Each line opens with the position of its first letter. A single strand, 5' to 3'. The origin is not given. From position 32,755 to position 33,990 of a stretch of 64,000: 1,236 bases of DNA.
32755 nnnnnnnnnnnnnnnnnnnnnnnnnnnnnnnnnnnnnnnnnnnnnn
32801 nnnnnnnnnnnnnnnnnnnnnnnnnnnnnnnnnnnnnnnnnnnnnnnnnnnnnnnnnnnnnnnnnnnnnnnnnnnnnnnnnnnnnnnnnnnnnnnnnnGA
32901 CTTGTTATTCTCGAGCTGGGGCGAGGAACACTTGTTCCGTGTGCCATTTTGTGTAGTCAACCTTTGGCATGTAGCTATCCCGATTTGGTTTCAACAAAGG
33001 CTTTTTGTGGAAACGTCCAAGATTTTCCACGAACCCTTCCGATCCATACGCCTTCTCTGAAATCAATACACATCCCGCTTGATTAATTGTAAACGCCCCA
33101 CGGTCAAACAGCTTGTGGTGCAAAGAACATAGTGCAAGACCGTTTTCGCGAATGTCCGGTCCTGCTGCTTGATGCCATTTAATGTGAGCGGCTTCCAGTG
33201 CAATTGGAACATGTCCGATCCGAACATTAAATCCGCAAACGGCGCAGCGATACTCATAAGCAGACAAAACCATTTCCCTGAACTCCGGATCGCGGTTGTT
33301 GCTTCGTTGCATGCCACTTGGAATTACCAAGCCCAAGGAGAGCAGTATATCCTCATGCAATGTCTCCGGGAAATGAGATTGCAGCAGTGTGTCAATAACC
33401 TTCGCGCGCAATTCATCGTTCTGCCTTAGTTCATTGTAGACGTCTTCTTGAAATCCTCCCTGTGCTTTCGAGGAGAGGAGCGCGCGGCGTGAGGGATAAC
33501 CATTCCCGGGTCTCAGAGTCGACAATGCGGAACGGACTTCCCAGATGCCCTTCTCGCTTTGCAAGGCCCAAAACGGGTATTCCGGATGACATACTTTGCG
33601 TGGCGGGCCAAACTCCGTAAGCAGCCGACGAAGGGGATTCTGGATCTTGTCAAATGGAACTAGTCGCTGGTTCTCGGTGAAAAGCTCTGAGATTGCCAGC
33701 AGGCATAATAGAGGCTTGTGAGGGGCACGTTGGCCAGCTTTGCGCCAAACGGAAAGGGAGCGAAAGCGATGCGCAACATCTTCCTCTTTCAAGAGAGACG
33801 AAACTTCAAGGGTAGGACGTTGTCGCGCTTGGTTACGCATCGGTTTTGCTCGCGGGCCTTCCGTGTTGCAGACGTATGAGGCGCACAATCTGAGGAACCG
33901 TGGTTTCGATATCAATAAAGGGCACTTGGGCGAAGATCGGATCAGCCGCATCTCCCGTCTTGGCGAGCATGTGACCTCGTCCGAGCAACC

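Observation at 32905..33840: A phosphorothioate-reading SBD-HNH nuclease encoded inside a phosphorothioate-writing operon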

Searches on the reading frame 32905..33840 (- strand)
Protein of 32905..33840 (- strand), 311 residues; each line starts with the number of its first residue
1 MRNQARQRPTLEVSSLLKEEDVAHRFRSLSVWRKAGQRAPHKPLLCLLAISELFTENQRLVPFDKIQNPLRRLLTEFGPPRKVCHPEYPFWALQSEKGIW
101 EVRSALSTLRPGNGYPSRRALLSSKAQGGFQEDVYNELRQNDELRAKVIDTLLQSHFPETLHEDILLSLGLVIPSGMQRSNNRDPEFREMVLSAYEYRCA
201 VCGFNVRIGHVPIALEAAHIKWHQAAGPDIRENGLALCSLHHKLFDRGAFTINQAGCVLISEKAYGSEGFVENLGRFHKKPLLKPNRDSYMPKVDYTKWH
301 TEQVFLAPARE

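Call 5: search_protein_families(library=pfam, proteins=[window:32905-33840:-], max_evalue=0.01)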
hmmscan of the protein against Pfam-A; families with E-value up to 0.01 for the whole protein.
window:32905-33840:- (311 aa): 1 family
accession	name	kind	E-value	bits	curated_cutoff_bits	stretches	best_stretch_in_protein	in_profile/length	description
PF13391.12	HNH_2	-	1.3e-11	44.6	21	1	199-253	1-66/66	HNH endonuclease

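Call 6: search_protein_families(library=ncbifam, proteins=[window:32905-33840:-], max_evalue=0.01)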
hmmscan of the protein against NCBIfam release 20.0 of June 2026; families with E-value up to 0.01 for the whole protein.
window:32905-33840:- (311 aa): 2 families
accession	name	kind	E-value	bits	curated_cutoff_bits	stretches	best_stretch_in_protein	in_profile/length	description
NF045808.1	PT-DNA_restrict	exception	1.7e-98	329.3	180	1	21-305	2-283/284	phosphorothioated DNA-binding restriction endonuclease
NF040563.1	guided_IscB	equivalog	0.00038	19.7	175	1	178-243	174-233/314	RNA-guided endonuclease IscB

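Call 7: search_protein_families(library=padloc, proteins=[window:32905-33840:-], max_evalue=0.01)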
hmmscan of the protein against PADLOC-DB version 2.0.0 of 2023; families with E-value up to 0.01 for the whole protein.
window:32905-33840:- (311 aa): 3 families
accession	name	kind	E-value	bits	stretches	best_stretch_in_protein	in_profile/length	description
PDLC04132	HNH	-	9.2e-19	65.6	1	186-307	156-274/286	-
PDLC03662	mREase_IV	-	2.1e-10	37.8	1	31-158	106-237/560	Type IV methyl-directed restriction enzyme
PDLC03546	HNH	-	3.6e-05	20.9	1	177-308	154-280/282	Type II restriction enzyme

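Call 9: search_solved_structures(query=window:32905-33840:-, max_evalue=0.01, show_alignments=4)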
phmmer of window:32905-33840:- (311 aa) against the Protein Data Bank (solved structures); distinct sequences matched with E-value up to 0.01: 7.
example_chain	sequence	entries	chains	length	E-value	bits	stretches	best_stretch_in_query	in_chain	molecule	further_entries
5zmm_A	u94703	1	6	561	9e-11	45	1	31-157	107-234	Uncharacterized protein McrA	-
5zmo_A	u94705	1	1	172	5.7e-09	39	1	32-157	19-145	Uncharacterized protein McrA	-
5zmn_A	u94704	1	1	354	3.4e-08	36.5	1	32-157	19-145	Uncharacterized protein McrA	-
7ccj_A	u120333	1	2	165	7.7e-06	28.7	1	18-158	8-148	HNHc domain-containing protein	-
7ccd_A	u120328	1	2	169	8.5e-06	28.6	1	18-159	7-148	HNHc domain-containing protein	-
7cc9_A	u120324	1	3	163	8.7e-06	28.6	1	18-158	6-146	HNHc domain-containing protein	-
6ghs_A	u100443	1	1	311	5.2e-05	26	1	191-253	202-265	TagI restriction endonuclease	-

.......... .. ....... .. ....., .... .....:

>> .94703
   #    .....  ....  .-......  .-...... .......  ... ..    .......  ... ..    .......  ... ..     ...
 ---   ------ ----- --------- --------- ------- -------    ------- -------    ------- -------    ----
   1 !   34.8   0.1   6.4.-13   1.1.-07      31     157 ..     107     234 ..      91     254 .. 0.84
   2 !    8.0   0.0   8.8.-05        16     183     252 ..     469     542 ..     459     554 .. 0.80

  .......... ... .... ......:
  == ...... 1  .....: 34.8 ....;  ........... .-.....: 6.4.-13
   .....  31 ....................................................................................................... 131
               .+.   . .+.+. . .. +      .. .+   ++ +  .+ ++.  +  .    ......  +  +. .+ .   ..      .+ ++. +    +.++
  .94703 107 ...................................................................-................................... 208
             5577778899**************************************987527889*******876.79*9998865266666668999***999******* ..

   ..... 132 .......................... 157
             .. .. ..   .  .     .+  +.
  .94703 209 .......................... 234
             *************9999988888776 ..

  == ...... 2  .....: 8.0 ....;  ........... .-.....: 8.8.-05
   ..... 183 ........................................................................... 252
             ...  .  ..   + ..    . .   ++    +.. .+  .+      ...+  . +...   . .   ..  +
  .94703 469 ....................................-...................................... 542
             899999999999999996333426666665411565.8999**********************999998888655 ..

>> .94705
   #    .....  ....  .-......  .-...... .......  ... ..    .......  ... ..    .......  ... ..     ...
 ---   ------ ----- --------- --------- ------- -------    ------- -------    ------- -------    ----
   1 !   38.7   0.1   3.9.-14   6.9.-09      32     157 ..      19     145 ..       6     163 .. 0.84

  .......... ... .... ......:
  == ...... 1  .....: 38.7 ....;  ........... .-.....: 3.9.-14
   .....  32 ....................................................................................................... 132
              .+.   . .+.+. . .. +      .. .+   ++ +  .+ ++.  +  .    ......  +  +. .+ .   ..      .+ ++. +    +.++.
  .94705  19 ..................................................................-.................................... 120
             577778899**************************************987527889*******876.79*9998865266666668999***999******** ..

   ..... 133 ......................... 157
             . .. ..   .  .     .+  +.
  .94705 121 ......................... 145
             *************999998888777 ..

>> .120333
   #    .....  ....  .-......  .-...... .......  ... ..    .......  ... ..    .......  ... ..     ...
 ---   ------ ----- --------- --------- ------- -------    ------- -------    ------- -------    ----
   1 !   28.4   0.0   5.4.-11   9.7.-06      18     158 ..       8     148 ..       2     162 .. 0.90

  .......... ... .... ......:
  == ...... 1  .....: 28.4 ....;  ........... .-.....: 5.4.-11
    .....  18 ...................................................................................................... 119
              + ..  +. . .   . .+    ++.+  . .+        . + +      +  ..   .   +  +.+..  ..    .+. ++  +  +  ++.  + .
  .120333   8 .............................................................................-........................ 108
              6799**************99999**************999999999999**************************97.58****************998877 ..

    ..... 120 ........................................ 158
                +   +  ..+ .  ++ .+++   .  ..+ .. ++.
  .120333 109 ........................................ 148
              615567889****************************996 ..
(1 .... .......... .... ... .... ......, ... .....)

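Call 19: find_homologous_proteins(query=window:32905-33840:-, max_evalue=1e-10)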
Query window:32905-33840:- (311 aa): 6796 proteins with E <= 1e-10 among 8000 candidates; the best 120 are listed.
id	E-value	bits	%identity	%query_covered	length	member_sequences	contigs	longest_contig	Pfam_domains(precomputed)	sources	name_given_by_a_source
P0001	4.2e-171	586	81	100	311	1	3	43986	PF13391.13,PF26340.1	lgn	-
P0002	1.9e-160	551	77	100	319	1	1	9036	PF13391.13,PF26340.1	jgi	jgi:putative restriction endonuclease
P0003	1.5e-148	512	74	94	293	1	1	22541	PF13391.13,PF26340.1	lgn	-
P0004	2.6e-145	502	70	94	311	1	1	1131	PF13391.13,PF26340.1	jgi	jgi:putative restriction endonuclease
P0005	1.3e-141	490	68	94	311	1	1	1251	PF13391.13,PF26340.1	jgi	jgi:putative restriction endonuclease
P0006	6.1e-139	481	67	96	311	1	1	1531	PF13391.13,PF26340.1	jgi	-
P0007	3.2e-137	475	67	95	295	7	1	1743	PF13391.13,PF26340.1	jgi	jgi:putative restriction endonuclease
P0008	8.9e-137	474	65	95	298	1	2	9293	PF13391.13,PF26340.1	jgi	jgi:putative restriction endonuclease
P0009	1.2e-136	473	65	95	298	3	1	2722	PF13391.13,PF26340.1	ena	-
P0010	1.1e-133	464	65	95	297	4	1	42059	PF13391.13,PF26340.1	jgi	jgi:putative restriction endonuclease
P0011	7.7e-133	461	64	95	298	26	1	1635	PF13391.13,PF26340.1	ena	-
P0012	1.1e-132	460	65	95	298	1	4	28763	PF13391.13,PF26340.1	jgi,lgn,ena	jgi:putative restriction endonuclease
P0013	1.1e-132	460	65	95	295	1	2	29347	PF13391.13,PF26340.1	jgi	jgi:putative restriction endonuclease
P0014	3.0e-131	456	65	95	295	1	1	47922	PF13391.13,PF26340.1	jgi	jgi:putative restriction endonuclease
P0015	4.2e-130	452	66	94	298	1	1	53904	PF13391.13,PF26340.1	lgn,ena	-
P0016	1.7e-128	447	63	95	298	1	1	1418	PF13391.13,PF26340.1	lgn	-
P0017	1.8e-128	446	64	95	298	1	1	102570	PF13391.13,PF26340.1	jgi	jgi:putative restriction endonuclease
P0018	3.1e-128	446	64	95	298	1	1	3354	PF13391.13,PF26340.1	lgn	-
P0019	3.0e-127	442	63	95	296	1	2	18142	PF13391.13,PF26340.1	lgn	-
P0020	3.3e-127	442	65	94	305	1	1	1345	PF13391.13,PF26340.1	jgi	jgi:putative restriction endonuclease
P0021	1.7e-126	440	64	93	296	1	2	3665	PF13391.13,PF26340.1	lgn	-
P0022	2.0e-126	440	62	95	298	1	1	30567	PF13391.13,PF26340.1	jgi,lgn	jgi:putative restriction endonuclease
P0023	1.6e-125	437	62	93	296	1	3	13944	PF13391.13,PF26340.1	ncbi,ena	-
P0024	2.4e-125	436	63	95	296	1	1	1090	PF13391.13,PF26340.1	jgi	jgi:putative restriction endonuclease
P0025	4.1e-124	432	63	95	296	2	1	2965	PF13391.13,PF26340.1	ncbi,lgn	-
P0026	5.1e-124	432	63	95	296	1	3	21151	PF13391.13,PF26340.1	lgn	-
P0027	6.7e-124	431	62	95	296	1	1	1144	PF13391.13,PF26340.1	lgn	-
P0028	9.1e-124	431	62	95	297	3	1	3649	PF13391.13,PF26340.1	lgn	-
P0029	3.3e-123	429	62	95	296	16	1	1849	PF13391.13,PF26340.1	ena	-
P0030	5.7e-123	428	62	95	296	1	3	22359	PF13391.13,PF26340.1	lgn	-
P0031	2.7e-122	426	62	95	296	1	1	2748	PF13391.13,PF26340.1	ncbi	-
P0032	4.3e-121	422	62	94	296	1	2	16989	PF13391.13,PF26340.1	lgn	-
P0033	7.3e-121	421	61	94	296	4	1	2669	PF13391.13,PF26340.1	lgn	-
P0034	3.9e-120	419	62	95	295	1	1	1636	PF13391.13,PF26340.1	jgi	jgi:putative restriction endonuclease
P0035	5.4e-120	419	61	95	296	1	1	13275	PF13391.13,PF26340.1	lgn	-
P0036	6.5e-119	415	61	94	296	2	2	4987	PF13391.13,PF26340.1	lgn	-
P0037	7.6e-119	415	60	93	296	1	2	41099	PF13391.13,PF26340.1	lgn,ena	-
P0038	1.8e-117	410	59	95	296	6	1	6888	PF13391.13,PF26340.1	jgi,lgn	jgi:putative restriction endonuclease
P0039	2.9e-116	406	61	93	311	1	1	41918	PF13391.13,PF26340.1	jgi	jgi:putative restriction endonuclease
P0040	5.3e-112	392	57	95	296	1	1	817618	PF13391.13,PF26340.1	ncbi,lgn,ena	-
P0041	7.0e-110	385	56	95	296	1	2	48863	PF13391.13,PF26340.1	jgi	-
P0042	1.3e-106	375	55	95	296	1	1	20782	PF13391.13,PF26340.1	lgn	-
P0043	4.6e-105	370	56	95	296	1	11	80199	PF13391.13,PF26340.1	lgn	-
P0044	5.1e-105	369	59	86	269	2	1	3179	PF13391.13,PF26340.1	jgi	jgi:putative restriction endonuclease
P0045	1.2e-102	362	69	70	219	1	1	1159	PF13391.13,PF26340.1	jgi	jgi:putative restriction endonuclease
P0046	1.6e-94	335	59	81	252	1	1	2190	PF13391.13,PF26340.1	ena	-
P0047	2.7e-94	334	50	95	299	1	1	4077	PF13391.13,PF26340.1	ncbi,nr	ncbi:restriction endonuclease [candidate division KSB3 bacterium]|nr:restriction endonuclease [candi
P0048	1.4e-93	332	51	92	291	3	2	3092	PF13391.13,PF26340.1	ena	-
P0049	5.4e-93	330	51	95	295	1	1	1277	PF13391.13,PF26340.1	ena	-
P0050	5.9e-92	326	49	93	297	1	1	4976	PF13391.13,PF26340.1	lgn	-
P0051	6.5e-92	326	50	92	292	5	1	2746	PF13391.13,PF26340.1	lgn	-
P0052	9.9e-92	326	48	93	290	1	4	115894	PF13391.13,PF26340.1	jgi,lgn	jgi:putative restriction endonuclease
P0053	1.1e-91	326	51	95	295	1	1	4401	PF13391.13,PF26340.1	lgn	-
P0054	1.3e-91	325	51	92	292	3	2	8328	PF13391.13,PF26340.1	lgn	-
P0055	1.3e-91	325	49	92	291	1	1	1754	PF13391.13,PF26340.1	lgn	-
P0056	1.3e-91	325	49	95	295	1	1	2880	PF13391.13,PF26340.1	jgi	jgi:putative restriction endonuclease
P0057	1.8e-91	325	50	92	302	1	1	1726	PF13391.13,PF26340.1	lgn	-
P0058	2.1e-91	325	66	65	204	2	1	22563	PF13391.13,PF26340.1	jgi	jgi:putative restriction endonuclease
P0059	2.3e-91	325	50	94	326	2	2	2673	PF13391.13,PF26340.1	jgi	-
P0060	2.7e-91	324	52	98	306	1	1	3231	PF13391.13,PF26340.1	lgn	-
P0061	3.8e-91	324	51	95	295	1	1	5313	PF13391.13,PF26340.1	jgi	-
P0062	4.2e-91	324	48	93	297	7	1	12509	PF13391.13,PF26340.1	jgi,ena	jgi:putative restriction endonuclease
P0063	6.2e-91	323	48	93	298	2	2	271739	PF13391.13,PF26340.1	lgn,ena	-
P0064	6.3e-91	323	48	95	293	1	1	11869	PF13391.13,PF26340.1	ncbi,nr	ncbi:MAG: HNH endonuclease [Desulfamplus sp.]|nr:HNH endonuclease [Desulfamplus sp.]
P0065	6.6e-91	323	48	95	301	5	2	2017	PF13391.13,PF26340.1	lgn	-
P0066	7.2e-91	323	47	93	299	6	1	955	PF13391.13,PF26340.1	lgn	-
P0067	8.2e-91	323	51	95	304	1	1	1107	PF13391.13,PF26340.1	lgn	-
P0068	8.3e-91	323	49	95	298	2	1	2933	PF13391.13,PF26340.1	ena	-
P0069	9.5e-91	323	50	92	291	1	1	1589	PF13391.13,PF26340.1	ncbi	-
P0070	9.6e-91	323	50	95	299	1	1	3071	PF13391.13,PF26340.1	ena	-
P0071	1.3e-90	322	49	95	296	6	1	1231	PF13391.13,PF26340.1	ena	-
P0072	1.5e-90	322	49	93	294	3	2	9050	PF13391.13,PF26340.1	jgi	-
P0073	1.5e-90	322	47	95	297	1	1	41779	PF13391.13,PF26340.1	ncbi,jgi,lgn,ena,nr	ncbi:MAG: HNH endonuclease [Proteobacteria bacterium]|nr:HNH endonuclease [Pseudomonadota bacterium]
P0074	1.6e-90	322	49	93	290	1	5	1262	PF13391.13,PF26340.1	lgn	-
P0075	1.6e-90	322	49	93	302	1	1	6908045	PF13391.13,PF26340.1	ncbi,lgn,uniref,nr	ncbi:HNH endonuclease family protein [Desulfonema limicola]|uniref:HNH endonuclease family protein n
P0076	1.8e-90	322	48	95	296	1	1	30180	PF13391.13,PF26340.1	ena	-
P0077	2.7e-90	321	50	95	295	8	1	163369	PF13391.13,PF26340.1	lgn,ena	-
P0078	2.7e-90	321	47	95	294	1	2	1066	PF13391.13,PF26340.1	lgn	-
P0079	3.5e-90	321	47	95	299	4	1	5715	PF13391.13,PF26340.1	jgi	-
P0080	3.5e-90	321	49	92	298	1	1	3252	PF13391.13,PF26340.1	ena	-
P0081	4.0e-90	320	48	92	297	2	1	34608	PF13391.13,PF26340.1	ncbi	ncbi:phosphorothioated DNA-binding restriction endonuclease [Desulfatiferula olefinivorans]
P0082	4.1e-90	320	48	95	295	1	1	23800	PF13391.13,PF26340.1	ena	-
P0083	4.1e-90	320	50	95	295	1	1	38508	PF13391.13,PF26340.1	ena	-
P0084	4.1e-90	320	48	95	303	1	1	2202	PF13391.13,PF26340.1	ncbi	-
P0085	4.8e-90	320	47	95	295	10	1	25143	PF13391.13,PF26340.1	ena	-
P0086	5.1e-90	320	49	92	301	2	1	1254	PF13391.13,PF26340.1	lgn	-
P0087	7.5e-90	320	50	94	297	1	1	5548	PF13391.13,PF26340.1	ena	-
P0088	8.7e-90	319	48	93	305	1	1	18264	PF13391.13,PF26340.1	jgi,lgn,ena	-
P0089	8.9e-90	319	49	95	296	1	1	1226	PF13391.13,PF26340.1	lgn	-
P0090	9.4e-90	319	50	95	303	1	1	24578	PF13391.13,PF26340.1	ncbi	-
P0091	1.3e-89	319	49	90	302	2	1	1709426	PF13391.13,PF26340.1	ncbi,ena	-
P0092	1.4e-89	319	50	92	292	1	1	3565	PF13391.13,PF26340.1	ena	-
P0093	1.4e-89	319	48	93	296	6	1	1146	PF13391.13,PF26340.1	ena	-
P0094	1.8e-89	318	49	94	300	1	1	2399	PF13391.13,PF26340.1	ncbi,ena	-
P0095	1.8e-89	318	49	95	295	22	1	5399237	PF13391.13,PF26340.1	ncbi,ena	-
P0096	1.9e-89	318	48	91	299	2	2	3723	PF13391.13,PF26340.1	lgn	-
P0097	2.2e-89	318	47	95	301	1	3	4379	PF13391.13,PF26340.1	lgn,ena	-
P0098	2.3e-89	318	49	92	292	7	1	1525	PF13391.13,PF26340.1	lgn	-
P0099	2.5e-89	318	48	95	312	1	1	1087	PF13391.13,PF26340.1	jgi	jgi:putative restriction endonuclease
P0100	2.5e-89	318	50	95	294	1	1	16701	PF13391.13,PF26340.1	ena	-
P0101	2.8e-89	318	47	93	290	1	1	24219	PF13391.13,PF26340.1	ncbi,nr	ncbi:HNH endonuclease [Desulfobacterales bacterium HSG16]|nr:HNH endonuclease [Desulfobacterales bac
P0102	2.9e-89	318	47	92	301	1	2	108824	PF13391.13,PF26340.1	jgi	jgi:putative restriction endonuclease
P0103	3.0e-89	318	49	93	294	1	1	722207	PF13391.13,PF26340.1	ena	-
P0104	3.3e-89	317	48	95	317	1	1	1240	PF13391.13,PF26340.1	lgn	-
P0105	3.4e-89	317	48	95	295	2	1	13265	PF13391.13,PF26340.1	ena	-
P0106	3.7e-89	317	47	95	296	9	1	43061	PF13391.13,PF26340.1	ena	-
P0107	4.1e-89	317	47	95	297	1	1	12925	PF13391.13,PF26340.1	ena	-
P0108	5.2e-89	317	49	95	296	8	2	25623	PF13391.13,PF26340.1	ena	-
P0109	5.7e-89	317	48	95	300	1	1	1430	PF13391.13,PF26340.1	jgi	jgi:putative restriction endonuclease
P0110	5.8e-89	317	48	95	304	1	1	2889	PF13391.13,PF26340.1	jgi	jgi:putative restriction endonuclease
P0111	6.0e-89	317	48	95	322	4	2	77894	PF13391.13,PF26340.1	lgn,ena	-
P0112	6.6e-89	316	50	92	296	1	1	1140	PF13391.13,PF26340.1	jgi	jgi:putative restriction endonuclease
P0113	7.2e-89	316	48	92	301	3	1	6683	PF13391.13,PF26340.1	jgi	-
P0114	7.6e-89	316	49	95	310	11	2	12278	PF13391.13,PF26340.1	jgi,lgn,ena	-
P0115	7.6e-89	316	47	95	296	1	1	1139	PF13391.13,PF26340.1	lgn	-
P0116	8.7e-89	316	49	92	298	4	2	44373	PF13391.13,PF26340.1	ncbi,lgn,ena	-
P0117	9.0e-89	316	48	95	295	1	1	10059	PF13391.13,PF26340.1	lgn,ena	-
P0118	1.0e-88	316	49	95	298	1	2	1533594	PF13391.13,PF26340.1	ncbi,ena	-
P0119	1.3e-88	316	49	93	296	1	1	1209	PF13391.13,PF26340.1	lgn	-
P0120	1.5e-88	315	47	95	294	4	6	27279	PF13391.13,PF26340.1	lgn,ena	-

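Call 20: find_encoding_contigs(protein=P0001, flank=10000, max_places=3)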
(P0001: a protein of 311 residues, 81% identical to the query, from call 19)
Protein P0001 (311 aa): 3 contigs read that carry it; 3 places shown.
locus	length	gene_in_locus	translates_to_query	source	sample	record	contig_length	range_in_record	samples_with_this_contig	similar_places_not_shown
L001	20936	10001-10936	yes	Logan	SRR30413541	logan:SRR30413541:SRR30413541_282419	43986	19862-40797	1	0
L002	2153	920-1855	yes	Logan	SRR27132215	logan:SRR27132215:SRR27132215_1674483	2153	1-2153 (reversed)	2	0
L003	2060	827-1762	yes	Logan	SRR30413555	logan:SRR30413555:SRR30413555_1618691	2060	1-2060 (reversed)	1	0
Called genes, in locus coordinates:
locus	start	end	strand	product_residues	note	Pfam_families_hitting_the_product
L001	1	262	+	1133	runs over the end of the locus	-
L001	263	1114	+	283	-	PF01507:PAPS_reduct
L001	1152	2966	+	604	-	-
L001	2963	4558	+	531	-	PF26611:MAD7 (faint)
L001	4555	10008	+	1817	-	PF01580:FtsK_SpoIIIE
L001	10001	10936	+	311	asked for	PF26340:DNA-SBD_ScoMcrA, PF13391:HNH_2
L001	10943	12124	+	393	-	PF00266:Aminotran_5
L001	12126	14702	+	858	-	PF04556:DpnII (faint), PF13401:AAA_22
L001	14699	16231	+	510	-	PF14516:AAA_35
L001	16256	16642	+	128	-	PF13298:LigD_N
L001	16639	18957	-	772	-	-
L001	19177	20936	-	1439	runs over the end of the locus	PF00817:IMS, PF11799:IMS_C, PF02811:PHP, PF07733:DNA_pol3_alpha, PF17657:DNA_pol3_finger, PF14579:HHH_6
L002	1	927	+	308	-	?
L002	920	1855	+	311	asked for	PF26340:DNA-SBD_ScoMcrA, PF13391:HNH_2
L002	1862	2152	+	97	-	?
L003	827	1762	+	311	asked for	PF26340:DNA-SBD_ScoMcrA, PF13391:HNH_2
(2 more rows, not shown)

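Call 21: find_encoding_contigs(protein=P0017, flank=10000, max_places=2)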
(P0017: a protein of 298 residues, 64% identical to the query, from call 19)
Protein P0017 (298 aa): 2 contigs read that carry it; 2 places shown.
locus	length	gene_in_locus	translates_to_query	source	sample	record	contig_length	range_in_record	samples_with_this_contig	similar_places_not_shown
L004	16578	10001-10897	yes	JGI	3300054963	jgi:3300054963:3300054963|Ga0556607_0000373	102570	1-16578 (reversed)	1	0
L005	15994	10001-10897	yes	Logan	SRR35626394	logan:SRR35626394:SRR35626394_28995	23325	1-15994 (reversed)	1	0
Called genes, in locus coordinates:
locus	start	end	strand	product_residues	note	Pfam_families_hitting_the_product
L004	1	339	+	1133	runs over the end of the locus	-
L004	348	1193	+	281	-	PF01507:PAPS_reduct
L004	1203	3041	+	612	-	-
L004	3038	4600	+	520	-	-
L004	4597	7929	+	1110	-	-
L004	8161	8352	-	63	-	-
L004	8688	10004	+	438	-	PF01580:FtsK_SpoIIIE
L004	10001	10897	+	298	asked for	PF26340:DNA-SBD_ScoMcrA, PF13391:HNH_2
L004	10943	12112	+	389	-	PF00266:Aminotran_5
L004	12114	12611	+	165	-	-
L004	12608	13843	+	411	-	PF14072:DndB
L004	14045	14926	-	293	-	-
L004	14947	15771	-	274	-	PF18863:AbiJ_NTD4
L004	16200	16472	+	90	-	-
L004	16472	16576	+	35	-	?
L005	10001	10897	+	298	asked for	PF26340:DNA-SBD_ScoMcrA, PF13391:HNH_2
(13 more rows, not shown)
